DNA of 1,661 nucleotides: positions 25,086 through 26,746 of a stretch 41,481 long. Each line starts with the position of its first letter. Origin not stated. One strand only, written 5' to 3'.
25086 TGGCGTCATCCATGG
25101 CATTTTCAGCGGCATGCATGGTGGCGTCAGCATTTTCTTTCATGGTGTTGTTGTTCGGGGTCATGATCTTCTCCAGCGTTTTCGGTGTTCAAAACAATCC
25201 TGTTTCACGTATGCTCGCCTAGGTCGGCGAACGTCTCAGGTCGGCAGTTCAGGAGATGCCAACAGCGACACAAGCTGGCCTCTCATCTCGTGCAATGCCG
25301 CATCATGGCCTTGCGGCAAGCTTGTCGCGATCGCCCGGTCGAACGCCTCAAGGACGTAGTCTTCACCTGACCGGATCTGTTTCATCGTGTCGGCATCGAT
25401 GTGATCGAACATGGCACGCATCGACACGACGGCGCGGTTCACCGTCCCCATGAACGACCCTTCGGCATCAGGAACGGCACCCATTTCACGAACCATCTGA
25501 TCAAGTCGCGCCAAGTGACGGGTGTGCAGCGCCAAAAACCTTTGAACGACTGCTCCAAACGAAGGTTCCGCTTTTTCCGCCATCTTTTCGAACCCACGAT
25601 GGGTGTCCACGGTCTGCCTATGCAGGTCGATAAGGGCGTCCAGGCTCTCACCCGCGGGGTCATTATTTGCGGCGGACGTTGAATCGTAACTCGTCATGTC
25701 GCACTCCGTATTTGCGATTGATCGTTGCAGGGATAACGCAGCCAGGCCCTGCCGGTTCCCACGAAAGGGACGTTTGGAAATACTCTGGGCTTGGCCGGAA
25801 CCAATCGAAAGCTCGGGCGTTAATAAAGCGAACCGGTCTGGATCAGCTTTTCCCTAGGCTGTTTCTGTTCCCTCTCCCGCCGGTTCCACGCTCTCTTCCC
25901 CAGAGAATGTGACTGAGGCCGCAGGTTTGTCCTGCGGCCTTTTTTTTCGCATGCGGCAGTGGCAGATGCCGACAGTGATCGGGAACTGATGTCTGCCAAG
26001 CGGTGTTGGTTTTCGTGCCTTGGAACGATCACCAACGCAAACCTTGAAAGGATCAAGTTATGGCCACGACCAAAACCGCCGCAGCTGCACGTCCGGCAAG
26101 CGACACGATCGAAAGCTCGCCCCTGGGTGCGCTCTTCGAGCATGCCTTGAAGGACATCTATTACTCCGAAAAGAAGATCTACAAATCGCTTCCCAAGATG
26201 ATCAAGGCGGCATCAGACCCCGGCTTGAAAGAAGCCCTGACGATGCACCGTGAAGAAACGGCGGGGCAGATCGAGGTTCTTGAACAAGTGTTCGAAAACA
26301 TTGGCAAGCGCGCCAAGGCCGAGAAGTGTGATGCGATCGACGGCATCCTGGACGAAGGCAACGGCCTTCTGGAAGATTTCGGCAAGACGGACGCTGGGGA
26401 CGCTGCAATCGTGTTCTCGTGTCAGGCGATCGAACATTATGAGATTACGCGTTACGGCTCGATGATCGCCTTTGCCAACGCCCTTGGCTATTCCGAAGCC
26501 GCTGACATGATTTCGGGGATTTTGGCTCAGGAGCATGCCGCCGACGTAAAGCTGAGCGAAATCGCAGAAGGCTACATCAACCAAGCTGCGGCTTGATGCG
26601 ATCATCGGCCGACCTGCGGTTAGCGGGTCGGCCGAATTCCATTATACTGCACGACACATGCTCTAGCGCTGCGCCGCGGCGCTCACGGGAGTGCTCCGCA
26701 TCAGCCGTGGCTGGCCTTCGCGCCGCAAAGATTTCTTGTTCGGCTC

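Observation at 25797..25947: Candidate GSR-dependent small RNA with C-rich anti-Shine-Dalgarno loops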

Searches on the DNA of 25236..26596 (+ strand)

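Call 4: search_rna_families(source=window, start=25600, end=26150, threshold=evalue, max_evalue=10, show_alignments=5)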
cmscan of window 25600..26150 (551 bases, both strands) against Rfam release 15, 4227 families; matches with E-value up to 10: 5.
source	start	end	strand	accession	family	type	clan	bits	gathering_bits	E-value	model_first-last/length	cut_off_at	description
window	25886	25954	+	RF00519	suhB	Gene; sRNA;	CL00108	30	41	0.00029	1-77/77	no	Makes More Granules Regulator RNA (mmgR)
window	25837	25949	-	RF00516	ylbH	Cis-reg; leader;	-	22.9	50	0.011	1-122/122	no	ylbH leader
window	25831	25947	+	RF02651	SorY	Gene; sRNA;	-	16.8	111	0.66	1-83/83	no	Singlet oxygen resistance RNA Y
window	25912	25943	+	RF00598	SNORA76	Gene; snRNA; snoRNA; HACA-box;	CL00034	16.3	37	2.8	81-114/132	no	Small nucleolar RNA SNORA76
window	25909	25980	-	RF00116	C0465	Gene; sRNA;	-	16.3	40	3.3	1-78/78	no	C0465 RNA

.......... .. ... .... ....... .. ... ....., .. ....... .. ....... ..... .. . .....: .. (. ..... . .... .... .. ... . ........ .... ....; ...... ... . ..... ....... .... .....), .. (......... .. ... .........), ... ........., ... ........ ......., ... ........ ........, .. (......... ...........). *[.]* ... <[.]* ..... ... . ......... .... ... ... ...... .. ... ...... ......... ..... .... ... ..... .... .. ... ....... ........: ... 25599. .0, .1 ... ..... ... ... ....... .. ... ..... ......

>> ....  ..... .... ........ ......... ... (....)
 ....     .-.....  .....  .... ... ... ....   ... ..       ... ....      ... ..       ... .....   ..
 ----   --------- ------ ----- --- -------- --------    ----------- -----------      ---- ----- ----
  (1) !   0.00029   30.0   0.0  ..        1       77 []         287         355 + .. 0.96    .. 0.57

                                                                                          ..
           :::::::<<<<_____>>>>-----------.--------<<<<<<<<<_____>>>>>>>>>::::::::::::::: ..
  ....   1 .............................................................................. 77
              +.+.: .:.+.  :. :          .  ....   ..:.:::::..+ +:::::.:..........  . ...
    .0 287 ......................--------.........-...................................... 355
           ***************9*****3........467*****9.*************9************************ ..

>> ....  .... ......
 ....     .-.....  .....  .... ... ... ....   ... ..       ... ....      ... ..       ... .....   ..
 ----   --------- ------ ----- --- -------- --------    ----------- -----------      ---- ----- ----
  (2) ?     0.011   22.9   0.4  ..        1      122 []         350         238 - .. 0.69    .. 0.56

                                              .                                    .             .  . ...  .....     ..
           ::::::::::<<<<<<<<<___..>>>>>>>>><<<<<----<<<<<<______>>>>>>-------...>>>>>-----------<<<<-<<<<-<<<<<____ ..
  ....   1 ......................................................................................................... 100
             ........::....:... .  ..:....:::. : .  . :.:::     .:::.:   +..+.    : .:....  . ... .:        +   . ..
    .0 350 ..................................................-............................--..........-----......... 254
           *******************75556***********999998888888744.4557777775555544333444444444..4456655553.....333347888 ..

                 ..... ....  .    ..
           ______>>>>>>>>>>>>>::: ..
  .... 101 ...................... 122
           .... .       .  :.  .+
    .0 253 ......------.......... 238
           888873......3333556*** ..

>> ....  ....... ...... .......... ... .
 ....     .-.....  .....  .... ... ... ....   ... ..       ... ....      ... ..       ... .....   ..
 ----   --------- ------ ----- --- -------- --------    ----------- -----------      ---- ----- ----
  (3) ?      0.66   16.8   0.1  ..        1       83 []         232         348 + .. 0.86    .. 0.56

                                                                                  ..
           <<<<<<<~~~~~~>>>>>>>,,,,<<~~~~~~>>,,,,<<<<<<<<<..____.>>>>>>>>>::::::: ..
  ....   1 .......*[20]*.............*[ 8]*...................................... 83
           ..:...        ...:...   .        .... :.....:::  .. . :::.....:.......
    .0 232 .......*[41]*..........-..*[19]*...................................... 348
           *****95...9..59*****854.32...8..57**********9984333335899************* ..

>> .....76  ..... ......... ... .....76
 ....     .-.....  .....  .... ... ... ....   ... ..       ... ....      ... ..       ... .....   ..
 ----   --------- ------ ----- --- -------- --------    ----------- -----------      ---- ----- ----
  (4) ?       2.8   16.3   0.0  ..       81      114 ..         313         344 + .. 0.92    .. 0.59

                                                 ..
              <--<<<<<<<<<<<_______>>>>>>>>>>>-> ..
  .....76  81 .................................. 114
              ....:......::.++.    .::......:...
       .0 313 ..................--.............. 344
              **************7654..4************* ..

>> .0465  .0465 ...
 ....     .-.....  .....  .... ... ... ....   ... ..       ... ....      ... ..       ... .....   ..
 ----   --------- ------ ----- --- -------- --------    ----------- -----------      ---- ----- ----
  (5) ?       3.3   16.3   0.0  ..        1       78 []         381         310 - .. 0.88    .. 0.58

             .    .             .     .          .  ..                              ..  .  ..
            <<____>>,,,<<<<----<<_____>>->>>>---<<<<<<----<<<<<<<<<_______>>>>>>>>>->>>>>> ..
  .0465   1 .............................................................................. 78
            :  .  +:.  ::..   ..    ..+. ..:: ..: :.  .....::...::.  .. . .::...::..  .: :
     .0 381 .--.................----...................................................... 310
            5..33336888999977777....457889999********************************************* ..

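Call 25: build_rna_model(alignment_id=A2, structure=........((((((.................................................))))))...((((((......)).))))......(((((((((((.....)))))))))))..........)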
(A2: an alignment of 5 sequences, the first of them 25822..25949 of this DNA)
Model R1 built from alignment A2 (5 sequences, 134 columns); structure: as given.
model positions 131; base pairs 23; branch points 2; effective number of sequences 2.54; information 0.59 bits per position. Calibrated on 0.2 Mb of random sequence (short: E-values are rough).
structure used (alignment columns):
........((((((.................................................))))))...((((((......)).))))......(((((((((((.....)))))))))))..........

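Call 26: search_with_rna_model(model_id=R1, sources=[window, L001, L002, L003, L004, L005, L006, L007, L008, L009, L010, L011, L012, L013, L014, L015, L016, L017, L018, L019, L020, L021, L022, L023, L024, L025, L026, L027, L028, L029, L030, L031, L032, L033, L034, L035, L036, L037, L038, L039, L040, L041, L042, L043, L044, L045, L046, L047, L048, L049, L050, L051, L052, L053, L054, L055, L056, L057, L058, L059, L060, L061, L062, L063, L064, L065, L066, L067, L068, L069, L070, L071, L072, L073, L074, L075, L076, L077, L078, L079, L080], max_evalue=10, show_alignments=0)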
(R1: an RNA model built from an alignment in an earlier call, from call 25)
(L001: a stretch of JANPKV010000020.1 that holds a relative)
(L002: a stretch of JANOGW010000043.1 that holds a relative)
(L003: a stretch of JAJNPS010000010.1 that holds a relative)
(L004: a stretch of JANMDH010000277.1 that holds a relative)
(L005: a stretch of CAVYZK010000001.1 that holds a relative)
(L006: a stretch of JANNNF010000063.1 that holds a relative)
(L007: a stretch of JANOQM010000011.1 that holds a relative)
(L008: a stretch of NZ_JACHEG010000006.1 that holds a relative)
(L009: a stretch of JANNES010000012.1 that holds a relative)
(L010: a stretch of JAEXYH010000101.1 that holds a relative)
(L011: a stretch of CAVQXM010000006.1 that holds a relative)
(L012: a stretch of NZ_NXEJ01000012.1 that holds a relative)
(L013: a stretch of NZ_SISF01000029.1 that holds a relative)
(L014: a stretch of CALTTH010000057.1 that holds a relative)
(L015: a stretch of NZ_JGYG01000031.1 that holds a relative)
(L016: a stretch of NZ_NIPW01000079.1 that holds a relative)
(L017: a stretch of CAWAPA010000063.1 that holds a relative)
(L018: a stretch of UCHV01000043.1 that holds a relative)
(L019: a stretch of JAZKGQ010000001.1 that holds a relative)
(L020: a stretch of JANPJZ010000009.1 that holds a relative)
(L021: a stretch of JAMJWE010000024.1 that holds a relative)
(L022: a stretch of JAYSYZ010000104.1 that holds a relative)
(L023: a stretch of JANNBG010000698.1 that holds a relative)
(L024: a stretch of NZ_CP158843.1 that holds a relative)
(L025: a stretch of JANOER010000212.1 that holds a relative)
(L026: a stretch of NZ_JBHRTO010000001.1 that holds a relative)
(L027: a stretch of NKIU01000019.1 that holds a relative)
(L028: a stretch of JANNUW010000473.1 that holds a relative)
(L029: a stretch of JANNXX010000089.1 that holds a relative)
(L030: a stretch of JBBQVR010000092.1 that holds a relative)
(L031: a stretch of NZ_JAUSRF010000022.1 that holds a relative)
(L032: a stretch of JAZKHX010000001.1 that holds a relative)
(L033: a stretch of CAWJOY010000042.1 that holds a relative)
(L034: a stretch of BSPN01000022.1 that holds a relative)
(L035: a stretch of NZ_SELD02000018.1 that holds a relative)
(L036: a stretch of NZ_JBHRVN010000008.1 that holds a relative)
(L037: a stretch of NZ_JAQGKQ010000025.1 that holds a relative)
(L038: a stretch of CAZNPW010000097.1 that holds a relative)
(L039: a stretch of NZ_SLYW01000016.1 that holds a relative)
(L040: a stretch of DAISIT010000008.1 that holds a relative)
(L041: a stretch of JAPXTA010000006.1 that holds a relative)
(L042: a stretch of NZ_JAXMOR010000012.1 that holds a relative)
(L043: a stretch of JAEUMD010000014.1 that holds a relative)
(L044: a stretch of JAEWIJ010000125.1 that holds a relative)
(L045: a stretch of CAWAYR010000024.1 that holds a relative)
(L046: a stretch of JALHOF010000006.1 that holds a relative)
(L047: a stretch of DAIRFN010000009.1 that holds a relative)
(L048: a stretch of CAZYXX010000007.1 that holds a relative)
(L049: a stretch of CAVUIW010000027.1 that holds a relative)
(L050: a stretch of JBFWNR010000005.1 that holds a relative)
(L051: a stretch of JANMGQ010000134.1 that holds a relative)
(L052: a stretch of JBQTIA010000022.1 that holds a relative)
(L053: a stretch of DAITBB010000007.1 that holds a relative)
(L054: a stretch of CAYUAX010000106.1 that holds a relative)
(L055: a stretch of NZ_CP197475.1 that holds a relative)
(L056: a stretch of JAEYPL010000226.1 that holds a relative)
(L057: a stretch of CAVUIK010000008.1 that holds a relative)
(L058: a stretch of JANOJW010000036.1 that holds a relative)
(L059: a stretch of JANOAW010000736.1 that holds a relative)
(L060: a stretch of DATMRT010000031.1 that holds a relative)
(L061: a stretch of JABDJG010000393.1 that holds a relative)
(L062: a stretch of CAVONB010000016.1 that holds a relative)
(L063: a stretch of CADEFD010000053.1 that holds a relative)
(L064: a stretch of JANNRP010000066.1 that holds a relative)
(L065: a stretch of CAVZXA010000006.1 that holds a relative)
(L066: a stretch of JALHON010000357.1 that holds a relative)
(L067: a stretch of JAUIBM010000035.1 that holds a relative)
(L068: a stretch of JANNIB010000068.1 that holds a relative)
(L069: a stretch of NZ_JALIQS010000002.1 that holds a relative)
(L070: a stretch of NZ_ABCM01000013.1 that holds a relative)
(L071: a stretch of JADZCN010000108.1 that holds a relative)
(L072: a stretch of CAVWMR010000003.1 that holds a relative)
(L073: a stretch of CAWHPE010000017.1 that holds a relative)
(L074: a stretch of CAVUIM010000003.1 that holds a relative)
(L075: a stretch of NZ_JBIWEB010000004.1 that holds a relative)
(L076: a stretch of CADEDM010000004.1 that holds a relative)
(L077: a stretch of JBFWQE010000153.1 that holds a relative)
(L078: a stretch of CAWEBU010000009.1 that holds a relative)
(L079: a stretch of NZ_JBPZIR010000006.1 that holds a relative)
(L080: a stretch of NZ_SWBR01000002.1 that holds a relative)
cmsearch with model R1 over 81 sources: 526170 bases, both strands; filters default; matches with E-value up to 10: 17.
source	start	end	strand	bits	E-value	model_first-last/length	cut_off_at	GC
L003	2700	2828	+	117.9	2.8e-32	1-131/131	no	0.61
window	25822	25949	+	117.7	3.3e-32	1-131/131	no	0.55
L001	2750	2878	+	117.1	4.7e-32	1-131/131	no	0.58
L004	2714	2844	+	110.8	3.5e-30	1-131/131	no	0.61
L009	2673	2803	+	110.4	4.3e-30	1-131/131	no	0.63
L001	2845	2869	-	26.3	1.8e-05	98-122/131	no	0.68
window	25916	25940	-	21.7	0.00042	98-122/131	no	0.68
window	17145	17246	+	21.1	0.00059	1-131/131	no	0.62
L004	2810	2836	-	20.9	0.0007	97-123/131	no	0.7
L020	2198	2275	+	19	0.0026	1-131/131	no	0.58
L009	2771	2793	-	18.5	0.0036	99-121/131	no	0.83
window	17213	17238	-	15.4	0.029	97-123/131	no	0.73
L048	3504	3572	+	14.8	0.043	1-131/131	no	0.59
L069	2089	2117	+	10.8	0.63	95-123/131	no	0.59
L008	5489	5589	+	10.2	0.96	1-131/131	no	0.58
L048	3533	3595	-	9.5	1.5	1-131/131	no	0.57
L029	3849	3902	+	8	4.2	12-65/131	no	0.74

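Call 43: search_with_rna_model(model_id=R1, sources=[L136, L137, L138, L139, L140, L141, L142, L143, L144, L145, L146, L147, L148], max_evalue=1, show_alignments=0)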
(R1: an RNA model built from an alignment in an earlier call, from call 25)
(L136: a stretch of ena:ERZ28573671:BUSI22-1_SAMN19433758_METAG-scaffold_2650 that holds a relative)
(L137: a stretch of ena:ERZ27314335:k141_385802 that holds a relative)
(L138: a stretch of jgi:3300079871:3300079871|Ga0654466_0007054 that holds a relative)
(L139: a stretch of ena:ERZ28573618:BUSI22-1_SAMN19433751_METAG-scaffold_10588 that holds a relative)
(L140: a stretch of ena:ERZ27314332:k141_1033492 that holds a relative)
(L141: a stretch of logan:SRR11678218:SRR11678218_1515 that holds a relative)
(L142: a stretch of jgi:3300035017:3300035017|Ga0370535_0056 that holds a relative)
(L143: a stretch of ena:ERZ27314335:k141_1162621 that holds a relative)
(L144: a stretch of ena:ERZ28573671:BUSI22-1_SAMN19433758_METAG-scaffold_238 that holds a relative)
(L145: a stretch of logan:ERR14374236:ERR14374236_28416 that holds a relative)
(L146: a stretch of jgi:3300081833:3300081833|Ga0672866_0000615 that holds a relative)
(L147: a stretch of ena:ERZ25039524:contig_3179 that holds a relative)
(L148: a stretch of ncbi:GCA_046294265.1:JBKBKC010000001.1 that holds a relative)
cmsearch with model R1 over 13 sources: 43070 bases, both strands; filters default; matches with E-value up to 1: 26.
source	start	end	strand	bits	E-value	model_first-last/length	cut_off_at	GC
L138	1247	1376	-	102.5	7.3e-29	1-131/131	no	0.58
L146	1254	1381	-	94.2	2e-26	1-131/131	no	0.65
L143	1247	1376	-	94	2.3e-26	1-131/131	no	0.56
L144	1247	1376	-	94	2.3e-26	1-131/131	no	0.56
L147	1250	1379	-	83.8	2.2e-23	1-131/131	no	0.58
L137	297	425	-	83.3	3.1e-23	1-131/131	no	0.52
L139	1250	1377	-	80.9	1.5e-22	1-131/131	no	0.53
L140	1250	1377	-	80.9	1.5e-22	1-131/131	no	0.53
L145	1253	1380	-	80.4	2.3e-22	1-131/131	no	0.66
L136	1249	1377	-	75.6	5.7e-21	1-131/131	no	0.53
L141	1226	1357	-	65.8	4.1e-18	1-131/131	no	0.56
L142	1226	1357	-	65.8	4.1e-18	1-131/131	no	0.56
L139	1259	1283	+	25.7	2.3e-06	98-122/131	no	0.64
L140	1259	1283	+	25.7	2.3e-06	98-122/131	no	0.64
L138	1255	1281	+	25.5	2.6e-06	97-123/131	no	0.59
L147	1258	1284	+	24.5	4.9e-06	97-123/131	no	0.67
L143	1255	1281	+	22.5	1.9e-05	97-123/131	no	0.7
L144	1255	1281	+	22.5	1.9e-05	97-123/131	no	0.7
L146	1262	1288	+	21.3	4.3e-05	97-123/131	no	0.78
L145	1263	1285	+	18.5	0.00029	99-121/131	no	0.83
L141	1236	1258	+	15.9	0.0016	99-121/131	no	0.65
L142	1236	1258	+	15.9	0.0016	99-121/131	no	0.65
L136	1258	1284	+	15.3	0.0024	98-122/131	no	0.63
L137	306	332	+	15.3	0.0024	98-122/131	no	0.63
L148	930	1011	-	10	0.091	1-131/131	no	0.73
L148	1083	1108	-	6.7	0.84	97-123/131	no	0.62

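Call 49: build_rna_model(alignment_id=A5, structure=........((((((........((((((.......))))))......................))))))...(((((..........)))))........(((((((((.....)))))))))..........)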
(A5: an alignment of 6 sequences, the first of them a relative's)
Model R2 built from alignment A5 (6 sequences, 133 columns); structure: as given.
model positions 130; base pairs 26; branch points 2; effective number of sequences 2.04; information 0.59 bits per position. Calibrated on 0.2 Mb of random sequence (short: E-values are rough).
structure used (alignment columns):
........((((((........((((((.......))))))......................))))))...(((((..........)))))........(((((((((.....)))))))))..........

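Call 50: search_with_rna_model(model_id=R2, sources=[window, L001, L003, L004, L009, L136, L137, L138, L139, L141, L143, L145, L146, L147, L148, L002, L020, L022, L023, L025, L029, L032], max_evalue=0.000001, make_alignment=true)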
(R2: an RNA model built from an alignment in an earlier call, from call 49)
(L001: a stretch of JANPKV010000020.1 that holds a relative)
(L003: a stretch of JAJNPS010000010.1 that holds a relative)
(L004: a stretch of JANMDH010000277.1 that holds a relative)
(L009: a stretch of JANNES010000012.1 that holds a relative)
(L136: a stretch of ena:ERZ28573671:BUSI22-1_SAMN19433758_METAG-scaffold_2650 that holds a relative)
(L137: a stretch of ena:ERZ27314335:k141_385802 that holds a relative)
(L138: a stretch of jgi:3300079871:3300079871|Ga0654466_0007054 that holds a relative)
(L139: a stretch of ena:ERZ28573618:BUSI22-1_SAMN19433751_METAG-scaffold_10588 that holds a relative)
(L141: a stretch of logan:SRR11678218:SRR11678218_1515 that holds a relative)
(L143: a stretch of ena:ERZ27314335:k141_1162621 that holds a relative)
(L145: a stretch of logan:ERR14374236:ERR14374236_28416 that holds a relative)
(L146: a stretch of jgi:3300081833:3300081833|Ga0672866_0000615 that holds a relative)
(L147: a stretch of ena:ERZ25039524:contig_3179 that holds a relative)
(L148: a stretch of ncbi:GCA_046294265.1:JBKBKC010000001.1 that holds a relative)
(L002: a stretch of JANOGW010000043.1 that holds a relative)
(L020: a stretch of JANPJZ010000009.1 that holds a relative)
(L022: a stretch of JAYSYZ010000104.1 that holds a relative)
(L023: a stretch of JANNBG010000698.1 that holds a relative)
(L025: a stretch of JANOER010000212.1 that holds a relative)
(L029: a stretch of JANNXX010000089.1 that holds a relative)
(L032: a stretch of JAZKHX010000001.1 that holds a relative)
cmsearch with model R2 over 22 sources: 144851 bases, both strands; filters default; matches with E-value up to 0.000001: 14.
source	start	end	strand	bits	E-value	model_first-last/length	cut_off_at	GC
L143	1247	1376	-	128.4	4.5e-33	1-130/130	no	0.56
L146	1254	1381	-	125.9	2.3e-32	1-130/130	no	0.65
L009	2673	2803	+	122.9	1.5e-31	1-130/130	no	0.63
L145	1253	1380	-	122.8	1.5e-31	1-130/130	no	0.66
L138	1247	1376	-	121.1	4.6e-31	1-130/130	no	0.58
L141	1226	1357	-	116.3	8.9e-30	1-130/130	no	0.56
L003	2700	2828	+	92.7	2.4e-23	1-130/130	no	0.61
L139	1250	1377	-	89.1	2.4e-22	1-130/130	no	0.53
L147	1250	1379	-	82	2e-20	1-130/130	no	0.58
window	25822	25949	+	81.4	2.9e-20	1-130/130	no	0.55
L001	2750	2878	+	75.9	9.2e-19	1-130/130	no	0.58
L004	2714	2844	+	73.8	3.3e-18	1-130/130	no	0.61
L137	297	425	-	66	4.5e-16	1-130/130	no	0.52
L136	1249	1377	-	59.2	3.2e-14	1-130/130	no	0.53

Alignment A6: 14 matches aligned to the model, 173 columns, each read 5' to 3' on its own strand. Consensus structure (alignment columns), stored with it:
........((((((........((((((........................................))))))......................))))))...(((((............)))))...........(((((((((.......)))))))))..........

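Call 61: search_dna_similar(query=window:25790-25950:+, collection=plasmids, mode=distant, max_evalue=0.01, max_rows=10)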
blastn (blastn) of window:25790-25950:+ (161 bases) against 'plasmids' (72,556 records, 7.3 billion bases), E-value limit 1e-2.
No match.

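Call 65: search_rna_families(sources=[L138, L139, L141, L143, L145, L146, L147, L136], threshold=evalue, max_evalue=1)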
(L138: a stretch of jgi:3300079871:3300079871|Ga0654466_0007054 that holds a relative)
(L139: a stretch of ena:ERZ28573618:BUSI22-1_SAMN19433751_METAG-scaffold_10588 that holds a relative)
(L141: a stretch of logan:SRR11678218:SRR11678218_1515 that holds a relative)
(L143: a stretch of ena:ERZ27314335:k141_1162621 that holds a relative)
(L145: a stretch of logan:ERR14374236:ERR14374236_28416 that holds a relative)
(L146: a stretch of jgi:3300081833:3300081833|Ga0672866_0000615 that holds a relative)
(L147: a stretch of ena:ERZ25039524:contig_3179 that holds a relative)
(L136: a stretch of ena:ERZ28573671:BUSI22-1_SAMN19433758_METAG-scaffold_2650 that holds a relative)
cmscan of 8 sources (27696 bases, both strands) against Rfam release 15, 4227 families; matches with E-value up to 1: 7.
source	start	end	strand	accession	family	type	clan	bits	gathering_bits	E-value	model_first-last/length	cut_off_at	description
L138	1242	1309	-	RF00519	suhB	Gene; sRNA;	CL00108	34.9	41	0.00081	1-77/77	no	Makes More Granules Regulator RNA (mmgR)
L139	1245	1311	-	RF00519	suhB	Gene; sRNA;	CL00108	31.3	41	0.0067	1-77/77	no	Makes More Granules Regulator RNA (mmgR)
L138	1249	1310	-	RF02837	anti-hemB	Gene; sRNA;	-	30.8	49.5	0.0013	1-81/81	no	Burkholderia RNA 7 (anti-hemB)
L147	1245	1311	-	RF00519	suhB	Gene; sRNA;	CL00108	30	41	0.015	1-77/77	no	Makes More Granules Regulator RNA (mmgR)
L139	1253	1341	-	RF00111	SdsR_RyeB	Gene; sRNA;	CL00105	27.9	38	0.31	1-100/100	no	SdsR_RyeB RNA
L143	1249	1340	-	RF02651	SorY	Gene; sRNA;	-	26.2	111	0.16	1-83/83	no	Singlet oxygen resistance RNA Y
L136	1250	1314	-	RF02837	anti-hemB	Gene; sRNA;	-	22.9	49.5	0.22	1-81/81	no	Burkholderia RNA 7 (anti-hemB)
